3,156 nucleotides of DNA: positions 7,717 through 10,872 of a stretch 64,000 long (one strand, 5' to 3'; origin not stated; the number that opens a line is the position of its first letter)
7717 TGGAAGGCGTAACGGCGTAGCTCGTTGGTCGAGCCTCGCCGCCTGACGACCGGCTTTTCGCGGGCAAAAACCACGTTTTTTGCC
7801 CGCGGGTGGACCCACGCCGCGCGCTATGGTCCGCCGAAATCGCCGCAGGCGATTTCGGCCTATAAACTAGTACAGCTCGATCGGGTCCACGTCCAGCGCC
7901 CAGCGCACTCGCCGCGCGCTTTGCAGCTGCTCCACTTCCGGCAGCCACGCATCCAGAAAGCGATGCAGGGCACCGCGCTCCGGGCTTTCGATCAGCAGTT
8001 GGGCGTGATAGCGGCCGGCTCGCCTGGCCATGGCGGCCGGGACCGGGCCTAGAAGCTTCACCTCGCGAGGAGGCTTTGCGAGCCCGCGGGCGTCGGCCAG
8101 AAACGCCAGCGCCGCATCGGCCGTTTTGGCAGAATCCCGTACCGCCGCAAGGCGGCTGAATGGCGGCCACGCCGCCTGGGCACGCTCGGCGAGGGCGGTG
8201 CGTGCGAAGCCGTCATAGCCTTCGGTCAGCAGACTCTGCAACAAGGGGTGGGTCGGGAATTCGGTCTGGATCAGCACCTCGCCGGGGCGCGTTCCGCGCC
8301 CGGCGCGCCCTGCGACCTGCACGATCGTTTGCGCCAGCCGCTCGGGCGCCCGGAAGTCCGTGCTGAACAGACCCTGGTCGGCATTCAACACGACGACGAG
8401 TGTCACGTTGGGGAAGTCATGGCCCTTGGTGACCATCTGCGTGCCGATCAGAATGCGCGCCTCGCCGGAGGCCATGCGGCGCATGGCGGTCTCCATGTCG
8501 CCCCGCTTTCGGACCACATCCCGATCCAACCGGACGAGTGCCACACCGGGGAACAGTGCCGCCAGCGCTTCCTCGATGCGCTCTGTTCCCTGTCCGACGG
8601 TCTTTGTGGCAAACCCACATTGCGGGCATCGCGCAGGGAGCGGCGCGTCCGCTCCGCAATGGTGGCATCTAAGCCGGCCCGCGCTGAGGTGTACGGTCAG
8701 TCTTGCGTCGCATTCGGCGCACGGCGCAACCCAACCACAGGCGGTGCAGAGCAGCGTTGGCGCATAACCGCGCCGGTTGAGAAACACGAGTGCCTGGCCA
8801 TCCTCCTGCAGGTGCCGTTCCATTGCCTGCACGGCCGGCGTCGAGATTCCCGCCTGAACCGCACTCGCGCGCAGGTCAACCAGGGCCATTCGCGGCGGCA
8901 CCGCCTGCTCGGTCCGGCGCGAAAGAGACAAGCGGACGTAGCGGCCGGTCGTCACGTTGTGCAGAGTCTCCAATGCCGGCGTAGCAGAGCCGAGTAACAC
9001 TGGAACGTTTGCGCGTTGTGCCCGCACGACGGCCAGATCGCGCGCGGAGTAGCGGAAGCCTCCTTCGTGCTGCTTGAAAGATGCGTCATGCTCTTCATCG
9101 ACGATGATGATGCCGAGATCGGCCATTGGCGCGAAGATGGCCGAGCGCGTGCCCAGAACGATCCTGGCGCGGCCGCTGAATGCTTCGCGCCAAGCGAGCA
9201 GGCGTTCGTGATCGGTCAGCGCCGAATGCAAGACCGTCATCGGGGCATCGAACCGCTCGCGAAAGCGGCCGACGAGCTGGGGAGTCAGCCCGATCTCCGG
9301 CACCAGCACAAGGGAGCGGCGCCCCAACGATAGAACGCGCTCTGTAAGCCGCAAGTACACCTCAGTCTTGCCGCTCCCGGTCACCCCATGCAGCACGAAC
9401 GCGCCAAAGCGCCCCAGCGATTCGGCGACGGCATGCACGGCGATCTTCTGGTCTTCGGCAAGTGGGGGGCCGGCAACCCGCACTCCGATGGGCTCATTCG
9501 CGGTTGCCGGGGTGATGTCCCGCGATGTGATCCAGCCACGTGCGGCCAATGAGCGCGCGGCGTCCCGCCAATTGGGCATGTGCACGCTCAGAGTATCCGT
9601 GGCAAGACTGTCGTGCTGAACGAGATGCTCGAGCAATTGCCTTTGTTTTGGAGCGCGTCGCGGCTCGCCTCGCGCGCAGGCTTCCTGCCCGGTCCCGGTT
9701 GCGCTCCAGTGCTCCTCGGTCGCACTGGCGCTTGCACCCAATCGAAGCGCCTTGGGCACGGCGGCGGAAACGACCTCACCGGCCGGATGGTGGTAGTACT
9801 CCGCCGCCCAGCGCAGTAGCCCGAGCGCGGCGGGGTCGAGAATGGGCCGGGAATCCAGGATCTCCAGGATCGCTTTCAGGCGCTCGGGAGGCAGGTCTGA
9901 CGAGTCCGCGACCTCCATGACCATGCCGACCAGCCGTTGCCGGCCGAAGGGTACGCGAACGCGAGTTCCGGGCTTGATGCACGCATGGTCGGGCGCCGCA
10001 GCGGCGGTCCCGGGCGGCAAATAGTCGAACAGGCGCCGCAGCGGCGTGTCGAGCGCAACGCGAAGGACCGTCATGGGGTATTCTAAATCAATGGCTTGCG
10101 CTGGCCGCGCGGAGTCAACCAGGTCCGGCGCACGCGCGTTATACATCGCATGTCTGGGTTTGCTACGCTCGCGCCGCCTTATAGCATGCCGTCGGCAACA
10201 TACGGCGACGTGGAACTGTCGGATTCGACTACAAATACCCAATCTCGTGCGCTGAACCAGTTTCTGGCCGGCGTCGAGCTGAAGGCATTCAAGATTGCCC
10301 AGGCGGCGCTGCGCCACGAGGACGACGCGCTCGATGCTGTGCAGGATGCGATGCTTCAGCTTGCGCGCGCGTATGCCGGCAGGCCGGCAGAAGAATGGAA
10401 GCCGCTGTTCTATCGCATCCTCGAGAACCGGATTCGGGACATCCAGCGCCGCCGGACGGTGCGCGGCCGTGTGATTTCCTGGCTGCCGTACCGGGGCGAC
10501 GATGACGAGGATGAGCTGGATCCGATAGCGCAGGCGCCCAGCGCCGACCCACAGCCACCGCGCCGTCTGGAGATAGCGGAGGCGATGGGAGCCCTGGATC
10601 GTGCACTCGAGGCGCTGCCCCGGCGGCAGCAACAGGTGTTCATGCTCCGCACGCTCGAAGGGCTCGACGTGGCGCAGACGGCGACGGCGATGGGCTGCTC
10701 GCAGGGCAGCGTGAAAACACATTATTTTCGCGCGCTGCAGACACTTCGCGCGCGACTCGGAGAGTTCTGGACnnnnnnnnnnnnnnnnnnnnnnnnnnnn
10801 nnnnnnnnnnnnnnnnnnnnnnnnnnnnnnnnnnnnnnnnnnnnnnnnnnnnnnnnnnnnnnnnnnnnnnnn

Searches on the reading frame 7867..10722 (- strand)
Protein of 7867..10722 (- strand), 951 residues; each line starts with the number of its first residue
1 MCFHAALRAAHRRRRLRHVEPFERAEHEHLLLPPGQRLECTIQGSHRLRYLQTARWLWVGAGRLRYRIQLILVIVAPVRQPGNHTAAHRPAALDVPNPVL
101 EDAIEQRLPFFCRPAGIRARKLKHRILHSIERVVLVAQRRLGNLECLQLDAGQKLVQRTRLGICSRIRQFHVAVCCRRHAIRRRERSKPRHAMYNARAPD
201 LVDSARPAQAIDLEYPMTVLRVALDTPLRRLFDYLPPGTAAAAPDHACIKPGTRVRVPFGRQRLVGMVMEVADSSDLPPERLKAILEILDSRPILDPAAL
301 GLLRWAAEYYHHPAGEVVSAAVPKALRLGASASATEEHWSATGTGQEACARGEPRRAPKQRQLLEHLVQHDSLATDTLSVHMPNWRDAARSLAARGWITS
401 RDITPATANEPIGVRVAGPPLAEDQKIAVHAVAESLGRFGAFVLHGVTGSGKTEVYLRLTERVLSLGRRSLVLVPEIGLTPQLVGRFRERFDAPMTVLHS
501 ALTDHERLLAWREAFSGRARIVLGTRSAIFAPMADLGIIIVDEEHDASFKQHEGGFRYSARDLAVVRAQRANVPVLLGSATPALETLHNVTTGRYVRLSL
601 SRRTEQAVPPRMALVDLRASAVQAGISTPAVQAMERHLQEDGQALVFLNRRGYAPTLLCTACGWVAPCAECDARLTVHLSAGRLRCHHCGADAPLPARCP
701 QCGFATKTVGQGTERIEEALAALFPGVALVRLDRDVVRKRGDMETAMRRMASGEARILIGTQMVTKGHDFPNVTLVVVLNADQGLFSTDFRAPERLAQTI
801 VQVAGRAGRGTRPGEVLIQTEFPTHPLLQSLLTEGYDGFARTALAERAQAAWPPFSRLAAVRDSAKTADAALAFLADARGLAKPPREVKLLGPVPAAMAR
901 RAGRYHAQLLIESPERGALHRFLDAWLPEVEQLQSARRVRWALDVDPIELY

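Call 47: search_protein_families(library=pfam, proteins=[window:7867-10722:-])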
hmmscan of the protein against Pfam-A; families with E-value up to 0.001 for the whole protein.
window:7867-10722:- (951 aa): 7 families
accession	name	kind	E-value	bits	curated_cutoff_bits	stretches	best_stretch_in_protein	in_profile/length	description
PF17764.6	PriA_3primeBD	-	2.8e-28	98.1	22.7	1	221-323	1-96/96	3'DNA-binding domain (3'BD)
PF18074.6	PriA_C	-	8.2e-22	78.3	26.9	1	854-947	1-95/95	Primosomal protein N C-terminal domain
PF00270.35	DEAD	-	1.3e-16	61.2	26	1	425-589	4-166/167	DEAD/DEAH box helicase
PF04851.21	ResIII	-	2.5e-12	47.4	22.5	1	421-582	4-162/164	Type III restriction enzyme, res subunit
PF18319.7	Zn_ribbon_PriA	-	1.3e-09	38.3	26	1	668-694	1-27/27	PriA DNA helicase Cys-rich region (CRR) domain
PF00271.37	Helicase_C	-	5.3e-09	36.7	23.5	1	738-809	49-108/110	Helicase conserved C-terminal domain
PF01155.25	HypA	-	0.0004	20.8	28.9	0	665-714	51-104/112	Hydrogenase/urease nickel incorporation, metallochaperone, hypA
